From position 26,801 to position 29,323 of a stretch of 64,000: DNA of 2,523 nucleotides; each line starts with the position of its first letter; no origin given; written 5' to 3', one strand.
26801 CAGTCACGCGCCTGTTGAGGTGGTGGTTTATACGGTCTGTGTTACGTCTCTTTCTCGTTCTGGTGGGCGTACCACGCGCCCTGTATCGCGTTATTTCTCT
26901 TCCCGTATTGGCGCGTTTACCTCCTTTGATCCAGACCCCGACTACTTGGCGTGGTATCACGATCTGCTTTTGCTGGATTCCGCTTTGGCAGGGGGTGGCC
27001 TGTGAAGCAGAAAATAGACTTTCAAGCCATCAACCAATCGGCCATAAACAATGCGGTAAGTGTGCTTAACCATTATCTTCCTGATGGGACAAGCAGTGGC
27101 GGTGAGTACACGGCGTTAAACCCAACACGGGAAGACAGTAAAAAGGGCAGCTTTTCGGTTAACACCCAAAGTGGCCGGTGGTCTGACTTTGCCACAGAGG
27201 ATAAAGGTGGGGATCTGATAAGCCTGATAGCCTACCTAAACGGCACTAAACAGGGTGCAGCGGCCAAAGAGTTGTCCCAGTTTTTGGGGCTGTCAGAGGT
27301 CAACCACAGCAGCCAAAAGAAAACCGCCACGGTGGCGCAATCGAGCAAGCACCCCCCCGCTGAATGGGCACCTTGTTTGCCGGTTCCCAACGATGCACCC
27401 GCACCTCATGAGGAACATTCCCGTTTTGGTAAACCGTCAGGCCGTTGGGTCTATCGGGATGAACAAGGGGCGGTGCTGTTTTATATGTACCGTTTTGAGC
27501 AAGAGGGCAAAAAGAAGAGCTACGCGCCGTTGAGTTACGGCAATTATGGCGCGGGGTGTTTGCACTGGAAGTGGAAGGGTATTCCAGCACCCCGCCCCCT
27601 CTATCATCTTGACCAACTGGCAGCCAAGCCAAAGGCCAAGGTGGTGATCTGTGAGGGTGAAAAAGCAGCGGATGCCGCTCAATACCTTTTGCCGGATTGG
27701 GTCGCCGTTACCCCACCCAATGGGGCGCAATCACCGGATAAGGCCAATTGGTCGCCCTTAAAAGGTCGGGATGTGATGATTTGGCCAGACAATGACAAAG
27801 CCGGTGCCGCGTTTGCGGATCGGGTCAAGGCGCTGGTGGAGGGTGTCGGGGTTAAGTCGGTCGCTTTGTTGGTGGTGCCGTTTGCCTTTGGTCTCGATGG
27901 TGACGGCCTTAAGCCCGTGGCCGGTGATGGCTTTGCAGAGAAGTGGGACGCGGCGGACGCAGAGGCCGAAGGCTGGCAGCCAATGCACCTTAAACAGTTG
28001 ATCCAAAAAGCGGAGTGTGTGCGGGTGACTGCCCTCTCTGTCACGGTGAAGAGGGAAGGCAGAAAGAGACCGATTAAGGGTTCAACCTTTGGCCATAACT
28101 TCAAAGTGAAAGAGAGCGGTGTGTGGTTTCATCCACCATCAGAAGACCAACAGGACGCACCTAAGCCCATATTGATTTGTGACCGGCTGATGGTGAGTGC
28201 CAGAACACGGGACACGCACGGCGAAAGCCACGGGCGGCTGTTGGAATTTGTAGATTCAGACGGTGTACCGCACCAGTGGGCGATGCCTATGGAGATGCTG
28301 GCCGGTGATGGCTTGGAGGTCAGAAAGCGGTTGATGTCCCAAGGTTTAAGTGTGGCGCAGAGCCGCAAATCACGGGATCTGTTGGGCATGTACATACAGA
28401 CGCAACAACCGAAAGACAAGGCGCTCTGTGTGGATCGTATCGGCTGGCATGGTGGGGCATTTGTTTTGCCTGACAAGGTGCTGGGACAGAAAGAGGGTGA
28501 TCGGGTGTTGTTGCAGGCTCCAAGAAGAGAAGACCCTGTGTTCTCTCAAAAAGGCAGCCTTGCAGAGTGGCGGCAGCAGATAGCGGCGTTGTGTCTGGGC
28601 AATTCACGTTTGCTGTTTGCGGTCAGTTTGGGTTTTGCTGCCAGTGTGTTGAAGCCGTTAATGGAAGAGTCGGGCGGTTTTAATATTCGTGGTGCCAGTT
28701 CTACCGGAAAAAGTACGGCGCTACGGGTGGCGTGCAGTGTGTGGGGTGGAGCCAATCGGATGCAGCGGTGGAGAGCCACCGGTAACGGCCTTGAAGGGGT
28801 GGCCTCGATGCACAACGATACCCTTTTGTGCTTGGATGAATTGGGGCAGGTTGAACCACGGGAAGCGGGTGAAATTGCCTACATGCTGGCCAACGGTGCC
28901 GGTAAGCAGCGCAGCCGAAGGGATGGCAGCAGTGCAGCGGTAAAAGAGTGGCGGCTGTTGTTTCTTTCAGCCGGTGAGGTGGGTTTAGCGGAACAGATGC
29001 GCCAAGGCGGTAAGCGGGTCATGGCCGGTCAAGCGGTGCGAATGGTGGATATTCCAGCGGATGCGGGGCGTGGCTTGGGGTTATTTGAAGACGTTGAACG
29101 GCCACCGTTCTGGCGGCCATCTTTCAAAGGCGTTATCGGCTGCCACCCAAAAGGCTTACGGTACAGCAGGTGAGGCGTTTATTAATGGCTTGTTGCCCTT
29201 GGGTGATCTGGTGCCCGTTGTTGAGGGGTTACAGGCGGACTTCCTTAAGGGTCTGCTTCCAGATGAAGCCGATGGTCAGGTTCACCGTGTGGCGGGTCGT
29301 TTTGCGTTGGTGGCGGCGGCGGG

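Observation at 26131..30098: About 245-bp inverted repeats carrying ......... iterons and AT-rich spacers flank the primase-helicase gene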

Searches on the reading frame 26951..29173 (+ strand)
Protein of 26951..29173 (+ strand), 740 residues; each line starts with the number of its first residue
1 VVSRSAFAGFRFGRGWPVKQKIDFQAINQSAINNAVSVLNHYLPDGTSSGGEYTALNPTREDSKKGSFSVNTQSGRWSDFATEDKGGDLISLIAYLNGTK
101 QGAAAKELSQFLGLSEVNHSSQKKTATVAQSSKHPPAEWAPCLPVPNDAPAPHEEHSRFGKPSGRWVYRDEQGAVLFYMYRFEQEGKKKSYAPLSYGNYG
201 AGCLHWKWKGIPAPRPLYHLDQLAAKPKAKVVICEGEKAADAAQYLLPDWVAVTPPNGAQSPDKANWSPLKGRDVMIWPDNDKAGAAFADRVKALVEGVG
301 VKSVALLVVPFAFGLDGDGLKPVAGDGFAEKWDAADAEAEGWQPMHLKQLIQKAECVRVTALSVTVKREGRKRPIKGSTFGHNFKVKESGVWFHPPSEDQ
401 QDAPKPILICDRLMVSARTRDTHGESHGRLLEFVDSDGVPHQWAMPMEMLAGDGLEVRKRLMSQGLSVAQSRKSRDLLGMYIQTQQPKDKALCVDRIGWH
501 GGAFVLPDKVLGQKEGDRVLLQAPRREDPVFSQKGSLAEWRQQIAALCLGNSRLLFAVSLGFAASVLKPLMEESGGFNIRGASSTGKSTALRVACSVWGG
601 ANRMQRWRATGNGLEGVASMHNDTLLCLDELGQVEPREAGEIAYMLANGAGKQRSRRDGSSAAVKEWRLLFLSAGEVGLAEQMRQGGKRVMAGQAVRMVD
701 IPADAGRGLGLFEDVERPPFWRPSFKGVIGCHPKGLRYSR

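Call 10: search_protein_families(library=pfam, proteins=[window:26951-29173:+], max_evalue=0.01)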
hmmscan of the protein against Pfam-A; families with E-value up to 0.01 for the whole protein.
window:26951-29173:+ (740 aa): 3 families
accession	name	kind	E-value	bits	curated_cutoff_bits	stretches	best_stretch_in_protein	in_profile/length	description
PF06048.17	DUF927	-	5.4e-92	308.9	22.6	1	384-661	1-279/284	Domain of unknown function (DUF927)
PF19898.4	DUF6371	-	0.00016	21.9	27.7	1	217-280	87-149/150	Domain of unknown function (DUF6371)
PF01751.28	Toprim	-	0.0048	17.5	23.1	0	231-297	2-85/96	Toprim domain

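Call 17: find_homologous_proteins(query=window:26951-29173:+)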
Query window:26951-29173:+ (740 aa): 590 proteins with E <= 0.001 among 8000 candidates; the best 120 are listed.
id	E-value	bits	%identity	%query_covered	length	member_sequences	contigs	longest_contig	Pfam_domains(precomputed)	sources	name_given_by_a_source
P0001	0.0e+0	1674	100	98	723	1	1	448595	PF06048.18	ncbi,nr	ncbi:MAG: DUF927 domain-containing protein [Gammaproteobacteria bacterium]|nr:DUF927 domain-containi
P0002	0.0e+0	1156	73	94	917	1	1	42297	PF06048.18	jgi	-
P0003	4.7e-212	725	50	94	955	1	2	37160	PF06048.18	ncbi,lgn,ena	-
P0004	2.6e-210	719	48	94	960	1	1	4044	PF06048.18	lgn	-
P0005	6.7e-210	717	49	94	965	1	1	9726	PF06048.18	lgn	-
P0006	1.1e-209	717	49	94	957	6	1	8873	PF06048.18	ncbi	-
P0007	1.8e-209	716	50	94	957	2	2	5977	PF06048.18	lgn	-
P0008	4.0e-208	712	49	92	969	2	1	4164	PF06048.18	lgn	-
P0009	5.2e-207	708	49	94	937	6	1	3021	PF06048.18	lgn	-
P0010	1.4e-206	706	47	94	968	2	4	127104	PF06048.18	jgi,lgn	jgi:uncharacterized protein (DUF927 family)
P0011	4.5e-206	705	49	94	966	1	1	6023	PF06048.18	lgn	-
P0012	3.5e-205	702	49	94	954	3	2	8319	PF06048.18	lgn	-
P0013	1.0e-204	700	48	94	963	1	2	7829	PF06048.18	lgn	-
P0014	1.1e-204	700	49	94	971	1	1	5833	PF06048.18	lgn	-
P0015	1.5e-204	700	49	94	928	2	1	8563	PF06048.18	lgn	-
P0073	4.7e-189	648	47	92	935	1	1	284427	PF06048.18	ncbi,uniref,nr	ncbi:DUF927 domain-containing protein [Methylobacillus flagellatus]|uniref:DUF927 domain-containing 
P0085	8.0e-184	631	46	94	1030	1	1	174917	PF06048.18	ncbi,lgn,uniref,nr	ncbi:uncharacterized protein (DUF927 family) [Plasticicumulans lactativorans]|uniref:Uncharacterized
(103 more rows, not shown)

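Call 21: find_encoding_contigs(protein=P0002, flank=10000, max_places=3)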
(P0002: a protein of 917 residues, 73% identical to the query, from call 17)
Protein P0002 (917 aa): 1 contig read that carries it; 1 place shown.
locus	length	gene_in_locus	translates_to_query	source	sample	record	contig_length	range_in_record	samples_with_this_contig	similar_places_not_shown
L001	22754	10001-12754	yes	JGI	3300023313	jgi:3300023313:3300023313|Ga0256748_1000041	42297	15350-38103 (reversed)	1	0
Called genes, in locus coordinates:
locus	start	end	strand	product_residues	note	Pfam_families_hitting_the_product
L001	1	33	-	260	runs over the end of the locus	PF02616:SMC_ScpA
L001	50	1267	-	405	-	PF00579:tRNA-synt_1b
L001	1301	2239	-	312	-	PF07549:Sec_GG, PF02355:SecD_SecF_C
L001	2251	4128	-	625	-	PF13721:SecD-TM1, PF07549:Sec_GG (weak), PF21760:SecD_1st, PF22599:SecDF_P1_head, PF02355:SecD_SecF_C, PF03176:MMPL (weak)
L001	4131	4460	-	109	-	PF02699:YajC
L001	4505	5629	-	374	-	PF01702:TGT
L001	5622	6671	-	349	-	PF02547:Queuosine_synth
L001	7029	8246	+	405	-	PF13356:Arm-DNA-bind_3, PF22022:Phage_int_M, PF00589:Phage_integrase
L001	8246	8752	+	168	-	-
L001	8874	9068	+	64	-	PF05930:Phage_AlpA, PF12728:HTH_17 (weak)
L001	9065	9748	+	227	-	-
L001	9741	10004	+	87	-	-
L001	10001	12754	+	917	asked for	PF06048:DUF927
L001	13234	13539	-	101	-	PF07238:PilZ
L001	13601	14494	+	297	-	PF18393:MotY_N, PF00691:OmpA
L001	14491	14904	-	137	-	-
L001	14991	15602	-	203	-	PF08761:dUTPase_2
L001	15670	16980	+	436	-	PF00015:MCPsignal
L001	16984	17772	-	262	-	PF00590:TP_methylase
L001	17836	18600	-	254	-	PF11760:CbiG_N, PF01890:CbiG_C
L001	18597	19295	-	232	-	PF00590:TP_methylase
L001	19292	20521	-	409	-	PF00590:TP_methylase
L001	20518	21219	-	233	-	PF02570:CbiC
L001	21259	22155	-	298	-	PF06180:CbiK (weak), PF01903:CbiX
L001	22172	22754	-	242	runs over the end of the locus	PF02571:CbiJ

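Call 29: find_related_loci(query=A3, collection=genome_contigs, flank=6000)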
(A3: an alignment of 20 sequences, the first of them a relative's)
Query A3 (917 aa) in genome_contigs; peptide patterns used: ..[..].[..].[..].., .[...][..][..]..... (x = any residue, [..] = any of these).
600 stretches matched a pattern (row limit reached: there are more); 525 encode a relative of the query (tblastn E <= 1e-3); the best 80 are kept; 80 distinct loci.
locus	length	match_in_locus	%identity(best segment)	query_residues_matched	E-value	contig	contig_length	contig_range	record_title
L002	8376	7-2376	75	127-917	0e+0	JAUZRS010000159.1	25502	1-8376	MAG: Gammaproteobacteria bacterium isolate 12ROV5_HD12-AMOR20_M1286 AMOR20_M1286_contig159, whole genome shotgun sequenc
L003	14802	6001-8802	46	6-905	0e+0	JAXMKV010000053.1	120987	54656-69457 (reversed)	MAG: Gallionella sp. isolate L4_concoct.bin.0_sub k141_166039, whole genome shotgun sequence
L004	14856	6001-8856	46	6-905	0e+0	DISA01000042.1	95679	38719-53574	MAG TPA_asm: Gallionellaceae bacterium UBA6222 UBA6222_contig_25465, whole genome shotgun sequence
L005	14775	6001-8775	46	10-905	0e+0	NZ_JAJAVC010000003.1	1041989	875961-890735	Methylobacillus arboreus strain VKM B-2590 platanus_K_21_77_3, whole genome shotgun sequence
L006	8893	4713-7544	47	6-905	0e+0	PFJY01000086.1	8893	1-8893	MAG: Hydrogenophilales bacterium CG_4_10_14_3_um_filter_58_23 CG_4_10_14_3_um_filter_scaffold_6597_c, whole genome shotg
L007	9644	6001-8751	45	13-905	0e+0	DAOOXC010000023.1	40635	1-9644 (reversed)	MAG TPA_asm: Methylotenera sp. isolate AMR_MDS_3599 NODE_816_length_40635_cov_10.159685, whole genome shotgun sequence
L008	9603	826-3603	44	14-905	0e+0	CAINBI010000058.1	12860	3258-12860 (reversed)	MAG: uncultured proteobacterium isolate LinL3_bin-0713 genome assembly, contig: bin-0713:058/170, whole genome shotgun s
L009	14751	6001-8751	45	13-905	0e+0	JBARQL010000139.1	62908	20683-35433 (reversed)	MAG: Methylotenera sp. isolate MFD13448_ilm_asm_bin13 k127_131261, whole genome shotgun sequence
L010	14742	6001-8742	45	15-905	0e+0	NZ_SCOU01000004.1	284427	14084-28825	Methylobacillus flagellatus strain L1B NODE_4_length_284427_cov_68.604768, whole genome shotgun sequence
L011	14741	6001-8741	48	6-905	0e+0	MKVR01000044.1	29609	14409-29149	MAG: Nitrosospira sp. 56-18 SCNpilot_expt_300_bf_scaffold_561, whole genome shotgun sequence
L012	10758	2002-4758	46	3-905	0e+0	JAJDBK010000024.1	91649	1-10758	MAG: Nitrospinaceae bacterium isolate OFTM379 OFTM379_23, whole genome shotgun sequence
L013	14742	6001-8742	44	26-895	0e+0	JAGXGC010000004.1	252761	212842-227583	MAG: Sideroxydans sp. isolate LH_M3 k141_168757, whole genome shotgun sequence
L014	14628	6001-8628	45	21-905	0e+0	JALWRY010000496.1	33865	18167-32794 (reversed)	MAG: Thiohalobacter sp. isolate M2_metabat2_scaf2bin.039 M2_NODE_959_length_33865_cov_3.422254, whole genome shotgun seq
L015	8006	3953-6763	42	13-905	0e+0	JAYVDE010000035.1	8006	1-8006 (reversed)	MAG: Burkholderiaceae bacterium isolate GL32_UP_metabat_58_sub GL32_UP_metabat_58_sub_34, whole genome shotgun sequence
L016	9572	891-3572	45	1-894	0e+0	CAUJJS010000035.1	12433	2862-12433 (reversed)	MAG: Pseudomonadota bacterium isolate KLAP82 genome assembly, contig: KLAP82_244054, whole genome shotgun sequence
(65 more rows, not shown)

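Call 35: find_encoding_contigs(protein=P0073, flank=8000, max_places=1)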
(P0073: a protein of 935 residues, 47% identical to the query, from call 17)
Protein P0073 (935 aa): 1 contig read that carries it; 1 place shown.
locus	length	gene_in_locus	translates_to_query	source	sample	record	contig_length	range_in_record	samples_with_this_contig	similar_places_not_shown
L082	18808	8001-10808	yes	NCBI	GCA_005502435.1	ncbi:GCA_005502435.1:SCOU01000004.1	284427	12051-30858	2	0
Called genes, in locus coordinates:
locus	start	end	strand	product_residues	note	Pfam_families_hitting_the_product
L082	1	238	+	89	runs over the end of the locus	PF00312:Ribosomal_S15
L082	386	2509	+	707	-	PF01138:RNase_PH, PF03725:RNase_PH_C, PF03726:PNPase, PF01138:RNase_PH, PF00013:KH_1, PF00575:S1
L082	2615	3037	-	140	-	PF21157:DksA_N, PF01258:zf-dskA_traR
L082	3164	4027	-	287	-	PF00763:THF_DHG_CYH, PF02882:THF_DHG_CYH_C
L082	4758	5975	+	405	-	PF13356:Arm-DNA-bind_3, PF22022:Phage_int_M, PF00589:Phage_integrase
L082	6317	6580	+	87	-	-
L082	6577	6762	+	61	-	-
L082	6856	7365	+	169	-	-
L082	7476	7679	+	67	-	-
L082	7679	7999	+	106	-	-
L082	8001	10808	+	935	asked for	PF06048:DUF927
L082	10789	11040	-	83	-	-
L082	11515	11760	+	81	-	-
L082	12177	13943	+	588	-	PF00353:HemolysinCabind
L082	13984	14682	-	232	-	PF00106:adh_short, PF08659:KR (weak), PF13561:adh_short_C2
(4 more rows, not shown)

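Call 36: find_encoding_contigs(protein=P0085, flank=8000, max_places=1)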
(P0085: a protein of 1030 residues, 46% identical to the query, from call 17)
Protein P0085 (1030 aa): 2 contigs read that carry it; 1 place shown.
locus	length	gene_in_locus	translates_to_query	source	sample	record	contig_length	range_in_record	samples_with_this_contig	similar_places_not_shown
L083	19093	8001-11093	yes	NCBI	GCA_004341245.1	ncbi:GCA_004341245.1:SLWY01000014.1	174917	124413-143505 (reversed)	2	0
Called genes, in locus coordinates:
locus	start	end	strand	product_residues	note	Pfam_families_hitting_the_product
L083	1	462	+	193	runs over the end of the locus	PF13668:Ferritin_2, PF14530:DUF4439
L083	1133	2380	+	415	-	PF13356:Arm-DNA-bind_3, PF22022:Phage_int_M, PF00589:Phage_integrase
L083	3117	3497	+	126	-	-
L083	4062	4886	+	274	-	-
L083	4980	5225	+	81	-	PF05930:Phage_AlpA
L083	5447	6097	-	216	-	-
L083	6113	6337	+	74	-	-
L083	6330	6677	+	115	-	-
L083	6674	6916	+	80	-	-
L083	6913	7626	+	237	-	-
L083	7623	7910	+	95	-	-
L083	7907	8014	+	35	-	-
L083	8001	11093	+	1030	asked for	PF06048:DUF927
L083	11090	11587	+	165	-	-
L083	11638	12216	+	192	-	PF04352:ProQ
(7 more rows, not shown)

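Call 38: search_solved_structures(query=A3, max_evalue=0.1)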
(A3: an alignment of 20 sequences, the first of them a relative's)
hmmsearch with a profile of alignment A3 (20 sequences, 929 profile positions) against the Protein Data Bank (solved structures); distinct sequences matched with E-value up to 0.1: 4.
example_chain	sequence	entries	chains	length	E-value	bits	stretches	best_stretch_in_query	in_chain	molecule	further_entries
8tch_A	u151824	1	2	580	1.8e-27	99.4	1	443-777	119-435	Pathogenicity island protein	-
5dgk_A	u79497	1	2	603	3.6e-22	81.9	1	536-913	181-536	Active helicase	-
2i5r_A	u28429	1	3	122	0.003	19.2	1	210-283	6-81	Toprim domain-containing protein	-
2fcj_A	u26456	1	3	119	0.0043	18.8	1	212-283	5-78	small TOPRIM domain protein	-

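Call 39: search_protein_families(library=phrogs, proteins=[P0002], max_evalue=0.01)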
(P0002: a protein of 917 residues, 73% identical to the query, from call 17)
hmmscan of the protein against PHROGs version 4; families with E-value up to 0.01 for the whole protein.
P0002 (917 aa): 10 families
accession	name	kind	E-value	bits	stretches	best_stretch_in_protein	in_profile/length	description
phrog_1139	-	DNA, RNA and nucleotide metabolism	4.6e-97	327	1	363-907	326-889/895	DNA primase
phrog_8841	-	DNA, RNA and nucleotide metabolism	9.5e-41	141.2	1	459-891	202-598/633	DNA primase/helicase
phrog_239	-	DNA, RNA and nucleotide metabolism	1.5e-22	81.4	1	29-323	34-310/801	DNA primase/helicase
phrog_4762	-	unknown function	1.6e-19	70.4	1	110-264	2-161/822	-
phrog_47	-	DNA, RNA and nucleotide metabolism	1.1e-12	48.4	2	185-279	220-307/947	DNA primase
phrog_25314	-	unknown function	1.2e-11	44.6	1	450-721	517-787/1010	-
phrog_6088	-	DNA, RNA and nucleotide metabolism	1.6e-10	41.1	1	128-311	145-287/772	DNA primase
phrog_849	-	DNA, RNA and nucleotide metabolism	2.3e-07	31.1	1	187-266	228-310/435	DNA primase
phrog_18097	-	DNA, RNA and nucleotide metabolism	5.9e-07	30.2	1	4-202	4-198/199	DNA primase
phrog_510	-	DNA, RNA and nucleotide metabolism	0.0053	16.5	0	45-107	53-113/667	DNA primase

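Call 64: find_related_loci(query=A3, collection=viral_contigs, flank=8000)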
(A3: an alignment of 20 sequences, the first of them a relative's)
Query A3 (917 aa) in viral_contigs; peptide patterns used: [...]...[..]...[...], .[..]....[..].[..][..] (x = any residue, [..] = any of these).
468 stretches matched a pattern; 382 encode a relative of the query (tblastn E <= 1e-3); the best 80 are kept; 80 distinct loci.
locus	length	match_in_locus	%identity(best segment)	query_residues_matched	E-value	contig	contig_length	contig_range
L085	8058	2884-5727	45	6-905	0e+0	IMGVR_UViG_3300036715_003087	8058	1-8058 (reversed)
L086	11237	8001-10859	45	6-905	0e+0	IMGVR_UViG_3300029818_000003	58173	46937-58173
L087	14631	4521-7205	46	6-905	0e+0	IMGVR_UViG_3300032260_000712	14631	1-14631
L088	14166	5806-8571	45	26-905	0e+0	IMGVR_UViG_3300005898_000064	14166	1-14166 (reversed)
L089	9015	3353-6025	42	26-880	0e+0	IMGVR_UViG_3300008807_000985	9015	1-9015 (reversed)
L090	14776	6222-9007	42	5-903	0e+0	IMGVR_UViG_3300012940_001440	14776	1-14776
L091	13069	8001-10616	41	26-866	0e+0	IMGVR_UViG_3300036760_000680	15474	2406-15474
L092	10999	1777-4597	41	5-903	0e+0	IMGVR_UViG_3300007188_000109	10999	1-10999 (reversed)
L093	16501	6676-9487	43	4-895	7e-179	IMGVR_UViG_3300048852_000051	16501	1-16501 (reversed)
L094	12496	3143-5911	40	29-905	2e-169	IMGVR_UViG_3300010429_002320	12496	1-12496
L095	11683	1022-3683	41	5-903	1e-168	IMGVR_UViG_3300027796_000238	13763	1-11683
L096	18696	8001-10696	41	4-905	3e-168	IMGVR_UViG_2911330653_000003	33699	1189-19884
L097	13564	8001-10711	41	1-905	8e-178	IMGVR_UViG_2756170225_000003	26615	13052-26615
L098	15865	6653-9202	39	28-905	1e-167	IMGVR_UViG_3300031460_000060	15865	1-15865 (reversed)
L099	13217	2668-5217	38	28-905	1e-163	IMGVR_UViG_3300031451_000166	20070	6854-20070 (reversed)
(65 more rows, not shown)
